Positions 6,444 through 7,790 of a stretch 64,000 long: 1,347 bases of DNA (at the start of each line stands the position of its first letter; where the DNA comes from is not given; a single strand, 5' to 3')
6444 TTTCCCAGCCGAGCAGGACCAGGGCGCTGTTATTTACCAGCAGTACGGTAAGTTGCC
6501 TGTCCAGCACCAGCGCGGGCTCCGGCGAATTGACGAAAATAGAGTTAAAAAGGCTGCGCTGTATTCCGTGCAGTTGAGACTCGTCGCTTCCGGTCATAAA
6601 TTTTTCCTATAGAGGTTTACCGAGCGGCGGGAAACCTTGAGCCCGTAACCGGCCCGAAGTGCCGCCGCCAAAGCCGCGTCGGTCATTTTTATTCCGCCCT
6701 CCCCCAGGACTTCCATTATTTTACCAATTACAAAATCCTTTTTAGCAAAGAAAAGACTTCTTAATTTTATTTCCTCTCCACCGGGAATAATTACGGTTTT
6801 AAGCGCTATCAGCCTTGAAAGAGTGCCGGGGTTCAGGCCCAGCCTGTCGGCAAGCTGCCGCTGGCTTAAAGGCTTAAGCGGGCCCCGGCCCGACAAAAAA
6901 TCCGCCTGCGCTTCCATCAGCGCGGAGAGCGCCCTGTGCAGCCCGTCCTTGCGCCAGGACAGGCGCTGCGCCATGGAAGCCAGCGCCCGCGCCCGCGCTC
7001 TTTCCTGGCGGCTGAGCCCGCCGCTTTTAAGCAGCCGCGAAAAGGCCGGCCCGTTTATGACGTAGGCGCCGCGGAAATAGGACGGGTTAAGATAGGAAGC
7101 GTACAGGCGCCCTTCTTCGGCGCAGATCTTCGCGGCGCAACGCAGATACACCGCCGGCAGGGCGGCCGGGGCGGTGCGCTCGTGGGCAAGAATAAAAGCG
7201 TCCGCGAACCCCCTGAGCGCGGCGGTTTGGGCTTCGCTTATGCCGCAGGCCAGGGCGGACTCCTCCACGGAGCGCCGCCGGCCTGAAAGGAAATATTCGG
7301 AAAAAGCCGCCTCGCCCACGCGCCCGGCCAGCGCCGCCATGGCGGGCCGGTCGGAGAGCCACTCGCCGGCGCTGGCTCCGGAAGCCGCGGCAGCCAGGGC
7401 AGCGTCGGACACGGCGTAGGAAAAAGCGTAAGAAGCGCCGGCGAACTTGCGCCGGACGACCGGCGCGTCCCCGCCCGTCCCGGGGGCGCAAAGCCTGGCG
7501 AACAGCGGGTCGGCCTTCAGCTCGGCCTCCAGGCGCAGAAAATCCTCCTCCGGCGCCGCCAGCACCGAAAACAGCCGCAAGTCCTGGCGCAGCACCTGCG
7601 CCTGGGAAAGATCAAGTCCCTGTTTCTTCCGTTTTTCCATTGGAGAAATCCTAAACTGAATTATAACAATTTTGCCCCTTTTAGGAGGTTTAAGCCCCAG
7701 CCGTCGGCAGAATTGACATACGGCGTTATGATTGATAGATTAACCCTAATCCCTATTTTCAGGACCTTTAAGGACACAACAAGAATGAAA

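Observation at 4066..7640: Unusually short sigma-54-like factor translationally coupled to its own PAS kinase and sigma-54 activator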

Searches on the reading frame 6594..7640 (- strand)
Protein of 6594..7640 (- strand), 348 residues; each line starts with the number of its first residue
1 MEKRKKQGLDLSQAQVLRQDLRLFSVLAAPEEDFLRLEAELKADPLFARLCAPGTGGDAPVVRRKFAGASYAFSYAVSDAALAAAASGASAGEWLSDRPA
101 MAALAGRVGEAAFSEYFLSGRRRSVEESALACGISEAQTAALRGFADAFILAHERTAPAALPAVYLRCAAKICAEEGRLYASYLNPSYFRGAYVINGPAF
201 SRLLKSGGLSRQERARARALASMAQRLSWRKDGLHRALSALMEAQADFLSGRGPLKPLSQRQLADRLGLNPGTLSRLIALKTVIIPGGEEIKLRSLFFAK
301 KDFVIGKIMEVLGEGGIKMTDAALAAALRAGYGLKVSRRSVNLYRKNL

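Call 3: search_protein_families(library=pfam, proteins=[window:6594-7640:-], max_evalue=1)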
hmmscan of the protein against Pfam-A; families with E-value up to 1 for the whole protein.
window:6594-7640:- (348 aa): 9 families
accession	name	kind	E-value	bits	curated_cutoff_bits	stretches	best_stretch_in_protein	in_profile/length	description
PF04552.19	Sigma54_DBD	-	1.4e-13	51.3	22.8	1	218-348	9-150/160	Sigma-54, DNA binding domain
PF12802.13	MarR_2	-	0.00077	20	27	1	248-279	13-42/61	MarR family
PF01381.28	HTH_3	-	0.00092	19.6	23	1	258-279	10-31/55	Helix-turn-helix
PF13412.12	HTH_24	-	0.0016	18.4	21.9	1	258-278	18-38/48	Winged helix-turn-helix DNA-binding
PF13545.12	HTH_Crp_2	-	0.0056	17.1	27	1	252-278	16-43/70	Crp-like helix-turn-helix domain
PF20432.4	Xre-like-HTH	-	0.014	16.1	25.8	0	258-276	24-42/63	Antitoxin Xre-like helix-turn-helix domain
PF01047.28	MarR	-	0.052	13.9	24.6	1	256-278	16-38/59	MarR family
PF09339.16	HTH_IclR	-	0.12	12.6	22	1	257-278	18-39/52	IclR helix-turn-helix domain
PF13384.12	HTH_23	-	0.76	10.1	24.6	0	258-278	18-38/50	Homeodomain-like domain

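Call 4: search_protein_families(library=ncbifam, proteins=[window:6594-7640:-], max_evalue=1)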
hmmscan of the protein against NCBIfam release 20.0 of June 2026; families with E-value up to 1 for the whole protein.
window:6594-7640:- (348 aa): 7 families
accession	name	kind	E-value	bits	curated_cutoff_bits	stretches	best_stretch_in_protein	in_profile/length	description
TIGR02395.1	rpoN_sigma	equivalog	2.7e-14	53.1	277.35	1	219-348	284-425/434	RNA polymerase factor sigma-54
NF009118.0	PRK12469.1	subfamily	1.6e-08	33.8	396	1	200-347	310-469/483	RNA polymerase factor sigma-54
NF004602.0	PRK05932.2-4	equivalog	8.3e-08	31.5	506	1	223-348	268-400/416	RNA polymerase factor sigma-54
NF004595.0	PRK05932.1-2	equivalog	1.1e-07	31.1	513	1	225-297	338-410/484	RNA polymerase factor sigma-54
NF004598.0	PRK05932.1-5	equivalog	2.2e-05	23.4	621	1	226-289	360-424/504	RNA polymerase factor sigma-54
TIGR02937.1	sigma70-ECF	superfamily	0.0067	16.1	42.9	1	213-278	89-154/165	sigma-70 family RNA polymerase sigma factor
NF004596.0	PRK05932.1-3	subfamily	0.011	14.8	499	1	230-288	366-425/515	RNA polymerase factor sigma-54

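Call 7: find_homologous_proteins(query=window:6594-7640:-, max_evalue=0.001)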
Query window:6594-7640:- (348 aa): 69 proteins with E <= 0.001 among 8000 candidates.
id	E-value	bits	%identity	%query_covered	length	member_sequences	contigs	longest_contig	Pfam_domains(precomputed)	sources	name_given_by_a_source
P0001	2.3e-215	732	100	100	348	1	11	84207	PF04552.20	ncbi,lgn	-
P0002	2.6e-132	459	63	99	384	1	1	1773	PF04552.20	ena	-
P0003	5.8e-131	455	63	100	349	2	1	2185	PF04552.20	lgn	-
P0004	4.8e-130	452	63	99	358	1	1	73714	PF04552.20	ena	-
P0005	4.5e-128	445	61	99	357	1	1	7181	PF04552.20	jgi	jgi:hypothetical protein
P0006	1.4e-127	444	61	99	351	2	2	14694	PF04552.20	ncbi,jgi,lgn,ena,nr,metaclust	ncbi:MAG: hypothetical protein COX65_02990 [Elusimicrobia bacterium CG_4_10_14_0_2_um_filter_56_8]|n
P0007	2.6e-126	439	62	99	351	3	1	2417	PF04552.20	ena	-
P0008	4.8e-126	438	61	99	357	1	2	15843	PF04552.20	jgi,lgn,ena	-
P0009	1.9e-125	436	61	99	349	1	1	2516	PF04552.20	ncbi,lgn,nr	ncbi:MAG: hypothetical protein Q8O90_01345 [Elusimicrobiota bacterium]|nr:hypothetical protein [Elus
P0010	2.5e-124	433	60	99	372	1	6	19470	PF04552.20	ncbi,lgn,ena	-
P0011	1.4e-122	427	61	99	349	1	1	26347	PF04552.20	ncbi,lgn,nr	ncbi:MAG: hypothetical protein Q7R35_16130 [Elusimicrobiota bacterium]|nr:hypothetical protein [Elus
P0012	2.2e-122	426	61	99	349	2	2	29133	PF01381.29,PF04552.20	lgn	-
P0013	2.4e-122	426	61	99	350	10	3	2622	PF04552.20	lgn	-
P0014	3.7e-122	426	60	99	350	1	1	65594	PF04552.20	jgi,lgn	jgi:hypothetical protein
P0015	3.7e-122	426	62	100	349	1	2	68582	PF04552.20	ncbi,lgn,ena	-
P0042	7.2e-116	405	59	99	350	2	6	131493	PF04552.20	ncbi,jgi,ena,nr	ncbi:MAG: hypothetical protein A2X35_12885 [Elusimicrobia bacterium GWA2_61_42]|nr:MAG: hypothetical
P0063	5.8e-107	376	55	100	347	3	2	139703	PF04552.20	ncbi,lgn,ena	-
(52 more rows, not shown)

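Call 10: search_solved_structures(query=A1, max_evalue=10, show_alignments=3)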
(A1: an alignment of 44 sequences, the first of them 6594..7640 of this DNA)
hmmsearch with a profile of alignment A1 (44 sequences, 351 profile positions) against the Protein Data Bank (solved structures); distinct sequences matched with E-value up to 10: 33.
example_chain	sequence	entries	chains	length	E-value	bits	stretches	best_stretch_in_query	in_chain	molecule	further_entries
5ui5_I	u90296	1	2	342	1.2e-21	80.4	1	206-349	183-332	RNA polymerase sigma factor RpoN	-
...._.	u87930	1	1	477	3.2e-08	36.3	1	228-349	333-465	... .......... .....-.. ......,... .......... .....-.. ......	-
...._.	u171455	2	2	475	5.6e-08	35.5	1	228-349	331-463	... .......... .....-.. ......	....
7qv9_M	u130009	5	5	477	5.7e-08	35.5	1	228-349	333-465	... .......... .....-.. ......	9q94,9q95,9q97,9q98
5ui8_M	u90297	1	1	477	5.7e-08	35.5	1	228-349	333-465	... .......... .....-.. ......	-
7qwp_M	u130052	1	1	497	6.1e-08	35.3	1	228-349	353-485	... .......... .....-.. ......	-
7qxi_M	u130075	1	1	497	6.1e-08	35.3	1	228-349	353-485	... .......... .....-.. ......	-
9q90_M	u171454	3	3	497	6.1e-08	35.3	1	228-349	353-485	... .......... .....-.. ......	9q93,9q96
8ree_M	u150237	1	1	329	7.3e-08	35.1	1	236-349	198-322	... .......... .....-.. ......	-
8red_M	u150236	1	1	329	7.4e-08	35.1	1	236-349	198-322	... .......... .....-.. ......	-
8reb_M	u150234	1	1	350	8.1e-08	34.9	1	235-349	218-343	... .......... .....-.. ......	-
8rec_M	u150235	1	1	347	8.4e-08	34.9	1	236-349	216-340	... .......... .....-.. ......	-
8re4_M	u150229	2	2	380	8.6e-08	34.9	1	235-349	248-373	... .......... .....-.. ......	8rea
9mse_M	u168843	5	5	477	1.2e-07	34.4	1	230-349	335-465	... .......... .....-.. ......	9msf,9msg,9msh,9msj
8f1i_M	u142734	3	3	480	1.2e-07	34.3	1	230-349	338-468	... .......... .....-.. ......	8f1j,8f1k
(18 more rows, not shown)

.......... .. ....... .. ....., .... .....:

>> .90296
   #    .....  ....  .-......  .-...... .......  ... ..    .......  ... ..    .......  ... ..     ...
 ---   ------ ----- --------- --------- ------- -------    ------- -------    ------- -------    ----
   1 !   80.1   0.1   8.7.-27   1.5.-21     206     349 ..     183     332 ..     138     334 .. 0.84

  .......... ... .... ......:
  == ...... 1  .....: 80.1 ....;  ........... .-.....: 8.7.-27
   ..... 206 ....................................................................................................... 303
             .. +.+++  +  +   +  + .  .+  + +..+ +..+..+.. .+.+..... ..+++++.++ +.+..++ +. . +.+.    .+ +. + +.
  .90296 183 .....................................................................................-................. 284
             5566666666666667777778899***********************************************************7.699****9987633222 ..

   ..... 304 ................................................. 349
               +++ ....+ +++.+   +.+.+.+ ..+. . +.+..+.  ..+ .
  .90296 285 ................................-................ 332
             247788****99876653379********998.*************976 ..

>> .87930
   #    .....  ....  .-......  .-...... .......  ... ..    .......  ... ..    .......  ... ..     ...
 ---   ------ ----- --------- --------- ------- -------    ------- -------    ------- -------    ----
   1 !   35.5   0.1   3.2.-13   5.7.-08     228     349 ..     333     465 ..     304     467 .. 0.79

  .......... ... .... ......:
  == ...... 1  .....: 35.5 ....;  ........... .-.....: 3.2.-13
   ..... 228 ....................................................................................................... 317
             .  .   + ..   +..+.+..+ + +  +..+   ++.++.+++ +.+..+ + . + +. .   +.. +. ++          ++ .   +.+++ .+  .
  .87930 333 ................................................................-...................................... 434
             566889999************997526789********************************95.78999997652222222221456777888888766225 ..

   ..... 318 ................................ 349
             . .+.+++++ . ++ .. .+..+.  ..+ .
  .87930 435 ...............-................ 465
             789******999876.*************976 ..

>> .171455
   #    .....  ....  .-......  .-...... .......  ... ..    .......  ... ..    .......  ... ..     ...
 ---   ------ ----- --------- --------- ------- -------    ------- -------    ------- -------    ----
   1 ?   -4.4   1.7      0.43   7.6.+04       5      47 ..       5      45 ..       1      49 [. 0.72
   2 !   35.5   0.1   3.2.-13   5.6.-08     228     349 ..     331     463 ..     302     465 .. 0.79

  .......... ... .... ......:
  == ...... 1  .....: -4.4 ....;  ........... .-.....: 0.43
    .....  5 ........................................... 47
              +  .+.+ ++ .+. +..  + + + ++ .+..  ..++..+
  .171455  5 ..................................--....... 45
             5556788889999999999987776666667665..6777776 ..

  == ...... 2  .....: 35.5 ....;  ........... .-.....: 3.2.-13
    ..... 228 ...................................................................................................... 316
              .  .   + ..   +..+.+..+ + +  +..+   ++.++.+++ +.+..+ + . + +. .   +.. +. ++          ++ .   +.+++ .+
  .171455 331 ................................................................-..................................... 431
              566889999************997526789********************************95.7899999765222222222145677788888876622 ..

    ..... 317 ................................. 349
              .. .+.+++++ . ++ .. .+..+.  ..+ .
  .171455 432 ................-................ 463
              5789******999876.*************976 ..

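Call 12: find_encoding_contigs(protein=P0063, flank=8000, max_places=2)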
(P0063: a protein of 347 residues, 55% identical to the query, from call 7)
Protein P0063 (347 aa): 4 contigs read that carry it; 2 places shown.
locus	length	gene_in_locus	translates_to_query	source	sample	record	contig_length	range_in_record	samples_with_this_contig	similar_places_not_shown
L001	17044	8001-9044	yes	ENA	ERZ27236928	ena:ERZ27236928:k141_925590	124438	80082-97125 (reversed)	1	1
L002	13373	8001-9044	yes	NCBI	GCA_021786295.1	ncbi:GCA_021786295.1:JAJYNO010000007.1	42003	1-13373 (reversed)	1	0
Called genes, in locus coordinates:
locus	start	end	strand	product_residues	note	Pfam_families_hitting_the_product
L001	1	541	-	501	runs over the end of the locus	PF00133:tRNA-synt_1, PF01406:tRNA-synt_1e (weak), PF09334:tRNA-synt_1g, PF00133:tRNA-synt_1, PF01406:tRNA-synt_1e (weak), PF19303:Anticodon_3 (weak)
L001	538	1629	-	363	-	PF13177:DNA_pol3_delta2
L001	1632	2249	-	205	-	PF13521:AAA_28 (weak), PF02223:Thymidylate_kin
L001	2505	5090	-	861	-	PF02861:Clp_N, PF23569:NBD_SMAX1, PF00004:AAA, PF17871:AAA_lid_9, PF00004:AAA, PF07724:AAA_2, PF07728:AAA_5, PF10431:ClpB_D2-small, +7 more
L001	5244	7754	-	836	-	PF00317:Ribonuc_red_lgN, PF02867:Ribonuc_red_lgC, PF12637:TSCPD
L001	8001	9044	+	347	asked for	PF04552:Sigma54_DBD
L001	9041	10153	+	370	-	PF00989:PAS, PF08448:PAS_4 (faint), PF13426:PAS_9 (weak), PF00512:HisKA, PF02518:HATPase_c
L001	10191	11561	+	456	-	PF00072:Response_reg, PF00158:Sigma54_activat, PF14532:Sigma54_activ_2, PF07724:AAA_2 (faint), PF07728:AAA_5, PF25601:AAA_lid_14, PF02954:HTH_8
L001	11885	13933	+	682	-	PF06598:Chlorovi_GP_rpt (faint)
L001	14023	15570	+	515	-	PF13585:CHU_C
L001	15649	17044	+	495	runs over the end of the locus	PF01476:LysM (weak)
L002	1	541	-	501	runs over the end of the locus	PF00133:tRNA-synt_1, PF01406:tRNA-synt_1e (weak), PF09334:tRNA-synt_1g, PF00133:tRNA-synt_1, PF01406:tRNA-synt_1e (weak), PF19303:Anticodon_3 (weak)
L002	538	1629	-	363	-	PF13177:DNA_pol3_delta2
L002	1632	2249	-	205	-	PF13521:AAA_28 (weak), PF02223:Thymidylate_kin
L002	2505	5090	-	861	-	PF02861:Clp_N, PF13191:AAA_16 (weak), PF23569:NBD_SMAX1, PF00004:AAA, PF17871:AAA_lid_9, PF07724:AAA_2, PF07728:AAA_5, PF10431:ClpB_D2-small, +7 more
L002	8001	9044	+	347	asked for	PF04552:Sigma54_DBD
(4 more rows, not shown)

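Call 13: find_encoding_contigs(protein=P0042, flank=8000, max_places=2)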
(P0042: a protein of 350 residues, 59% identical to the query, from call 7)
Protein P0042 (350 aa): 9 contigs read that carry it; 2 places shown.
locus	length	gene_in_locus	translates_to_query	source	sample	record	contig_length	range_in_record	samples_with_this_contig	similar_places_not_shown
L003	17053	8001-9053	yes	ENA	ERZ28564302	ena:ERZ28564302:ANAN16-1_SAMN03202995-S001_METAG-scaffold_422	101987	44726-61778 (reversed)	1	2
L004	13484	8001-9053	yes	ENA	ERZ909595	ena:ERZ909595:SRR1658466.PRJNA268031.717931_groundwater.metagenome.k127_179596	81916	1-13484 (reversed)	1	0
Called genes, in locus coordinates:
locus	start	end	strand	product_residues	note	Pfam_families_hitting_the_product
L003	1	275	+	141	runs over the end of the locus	PF05991:NYN_YacP (weak)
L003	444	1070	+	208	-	PF02666:PS_Dcarbxylase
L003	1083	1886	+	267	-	PF01066:CDP-OH_P_transf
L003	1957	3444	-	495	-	PF00133:tRNA-synt_1, PF01406:tRNA-synt_1e, PF09334:tRNA-synt_1g, PF00133:tRNA-synt_1, PF01406:tRNA-synt_1e (weak)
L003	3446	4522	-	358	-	PF13177:DNA_pol3_delta2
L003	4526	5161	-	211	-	PF13521:AAA_28 (weak), PF02223:Thymidylate_kin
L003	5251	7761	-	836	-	PF00317:Ribonuc_red_lgN, PF02867:Ribonuc_red_lgC, PF12637:TSCPD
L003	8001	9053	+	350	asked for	PF04552:Sigma54_DBD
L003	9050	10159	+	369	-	PF00512:HisKA, PF02518:HATPase_c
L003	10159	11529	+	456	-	PF00072:Response_reg, PF00158:Sigma54_activat, PF14532:Sigma54_activ_2, PF01078:Mg_chelatase (faint), PF07728:AAA_5, PF25601:AAA_lid_14, PF02954:HTH_8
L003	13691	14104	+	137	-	PF25692:Phage_depo_C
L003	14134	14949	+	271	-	-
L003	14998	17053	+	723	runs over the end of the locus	PF13585:CHU_C (weak)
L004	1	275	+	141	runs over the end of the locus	PF05991:NYN_YacP (weak)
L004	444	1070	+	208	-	PF02666:PS_Dcarbxylase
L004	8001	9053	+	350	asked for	PF04552:Sigma54_DBD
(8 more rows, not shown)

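Call 18: predict_structure(alignment_id=A1)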
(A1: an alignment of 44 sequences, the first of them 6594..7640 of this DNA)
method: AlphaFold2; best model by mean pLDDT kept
length: 348 residues; sequences in the alignment: 44
mean_pLDDT: 86.1   pTM: 0.80
mean pLDDT of the five models: 86.1, 85.5, 85.1, 84.1, 84.2
residues with pLDDT >= 90: 190; 70-90: 125; 50-70: 15; < 50: 18
segments of 3 or more residues with pLDDT < 50: 1-18
pLDDT, mean of each block of 10 residues (from residue 1): 38 43 74 94 95 88 91 92 80 80 92 88 89 95 92 91 94 87 93 93 88 94 93 94 93 89 89 88 93 89 84 76 88 84 83
secondary structure, 60 per line:
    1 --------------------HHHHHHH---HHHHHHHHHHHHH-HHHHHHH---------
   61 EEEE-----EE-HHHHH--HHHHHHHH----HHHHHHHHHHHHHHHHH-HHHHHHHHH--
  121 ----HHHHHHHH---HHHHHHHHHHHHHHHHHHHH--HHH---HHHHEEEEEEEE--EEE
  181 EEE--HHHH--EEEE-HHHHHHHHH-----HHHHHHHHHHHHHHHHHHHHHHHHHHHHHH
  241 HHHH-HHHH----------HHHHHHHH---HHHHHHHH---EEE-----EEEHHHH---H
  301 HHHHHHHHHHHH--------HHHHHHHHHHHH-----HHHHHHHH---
elements in order: H21-27 H31-43 H45-51 E61-64 H73-77 H80-87 H92-108 H110-118 H125-132 H136-155 H164-167 E168-175 E178-183 H186-189 E192-195 H197-205 H211-244 H246-249 H260-267 H271-278 E282-284 E290-292 H293-296 H300-312 H321-332 H338-345

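Call 21: fold_search(model_id=the predicted structure, library=pdb)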
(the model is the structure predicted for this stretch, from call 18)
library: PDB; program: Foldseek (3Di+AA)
matches with E <= 10: 386; with E <= 0.001: 21
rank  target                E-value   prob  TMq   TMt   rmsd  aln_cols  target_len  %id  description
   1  9q97_M                2.0e-07  1.00  0.30  0.26  24.3       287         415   15  CryoEM structure of bacterial transcription intermediate complex mediated by activator PspF containing nifH promoter D (released 2025-03-26)
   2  9msg_M                2.4e-07  1.00  0.31  0.24  24.2       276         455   15  De novo SigN RNA polymerase transcription initiation intermediate with bound SigN-RII (released 2025-08-13)
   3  9msf_M                3.6e-06  1.00  0.31  0.26  24.2       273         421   15  de novo SigN RNA polymerase transcription initiation intermediate with post-catalytic bEBP state (RPi1 closed ring) (released 2025-08-13)
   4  5ui5_I                3.6e-06  1.00  0.30  0.33  19.9       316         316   20  Crystal structure of Aquifex aeolicus sigmaN bound to promoter DNA (released 2017-02-22)
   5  5ui5_V                3.7e-06  1.00  0.31  0.33  19.2       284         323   23  Crystal structure of Aquifex aeolicus sigmaN bound to promoter DNA (released 2017-02-22)
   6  8f1k_M                4.3e-06  1.00  0.31  0.27  24.2       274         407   15  SigN RNA polymerase early-melted intermediate bound to full duplex DNA fragment dhsU36 (-12T) (released 2023-04-05)
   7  8f1i_M                5.0e-06  1.00  0.31  0.27  23.1       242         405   17  SigN RNA polymerase early-melted intermediate bound to mismatch fragment dhsU36mm1 (-12T) (released 2023-04-05)
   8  8f1j_M                5.0e-06  1.00  0.38  0.33  22.0       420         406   14  SigN RNA polymerase early-melted intermediate bound to mismatch DNA fragment dhsU36mm2 (-12A) (released 2023-04-05)
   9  9mse_M                5.7e-06  1.00  0.36  0.30  21.6       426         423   12  de novo SigN RNA polymerase transcription initiation intermediate with pre-catalytic bEBP state (RPi1 open ring) (released 2025-08-13)
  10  7qxi_M                1.4e-05  1.00  0.28  0.25  24.8       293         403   17  Cryo-EM structure of RNA polymerase-sigma54 holo enzyme with promoter DNA closed complex (released 2022-11-09)
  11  7qwp_M                1.4e-05  1.00  0.37  0.32  21.9       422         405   14  CryoEM structure of bacterial transcription close complex (RPc) (released 2022-11-09)
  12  9msh_M                3.2e-05  1.00  0.26  0.25  21.8       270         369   15  de novo SigN RNA polymerase open complex (RPo) (released 2025-08-13)
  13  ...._M                3.2e-05  1.00  0.29  0.25  22.9       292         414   16  CryoEM structure of bacterial transcription intermediate complex mediated by activator PspF containing nifH promoter D (released 2025-07-16)
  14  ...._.                5.2e-05  1.00  0.24  0.21  21.6       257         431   18  Crystal Structure of Escherichia coli RNA polymerase - Sigma54 Holoenzyme complex (released 2017-09-13)
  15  9q98_M                6.4e-05  1.00  0.31  0.27  24.2       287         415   17  CryoEM structure of bacterial transcription intermediate complex mediated by activator PspF containing nifH promoter D (released 2025-03-26)
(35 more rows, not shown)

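Call 27: search_protein_representatives(alignment_id=A1)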
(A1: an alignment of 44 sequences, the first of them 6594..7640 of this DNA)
Query: 44 sequences, 351 profile positions. Proteins with E-value up to 0.001 (for the whole library): 8197; up to 1e-10: 1092; up to 1e-30: 199. The best 150 are listed.
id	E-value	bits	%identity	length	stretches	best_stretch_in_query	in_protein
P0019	2.4e-169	579.4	-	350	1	1-350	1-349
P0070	5.6e-97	341.4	-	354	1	2-347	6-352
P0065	6.8e-91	321.4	-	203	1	148-349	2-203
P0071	2.4e-78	280.1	-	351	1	1-349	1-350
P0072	8.7e-78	278.3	-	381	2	176-347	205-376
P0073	9.7e-78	278.1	-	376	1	1-349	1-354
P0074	7.1e-76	272.0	-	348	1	1-348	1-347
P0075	5.8e-75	269.0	-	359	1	15-348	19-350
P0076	1.6e-66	241.2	-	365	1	20-349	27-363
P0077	7.5e-65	235.7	-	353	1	8-348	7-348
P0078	2.7e-59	217.4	-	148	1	217-349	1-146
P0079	1.1e-58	215.4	-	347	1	2-346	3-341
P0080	2.3e-55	204.5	-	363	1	21-349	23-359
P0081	1.3e-52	195.5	-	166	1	50-168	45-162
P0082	1.5e-50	188.7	-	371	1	7-349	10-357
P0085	3.1e-49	184.4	-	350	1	9-347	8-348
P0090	1.1e-48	182.6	-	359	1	8-349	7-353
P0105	4.1e-46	174.1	-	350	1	4-347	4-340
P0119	2.4e-43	165.0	-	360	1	1-348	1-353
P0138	7.4e-42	160.1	-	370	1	1-350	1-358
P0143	2.3e-41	158.5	-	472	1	20-349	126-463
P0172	1.6e-39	152.4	-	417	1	5-350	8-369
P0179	5.2e-39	150.7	-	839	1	14-349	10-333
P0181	1.5e-38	149.2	-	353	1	2-348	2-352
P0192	1.3e-37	146.2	-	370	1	1-349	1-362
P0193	1.5e-37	145.9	-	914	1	20-350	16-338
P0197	1.8e-37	145.7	-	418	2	92-347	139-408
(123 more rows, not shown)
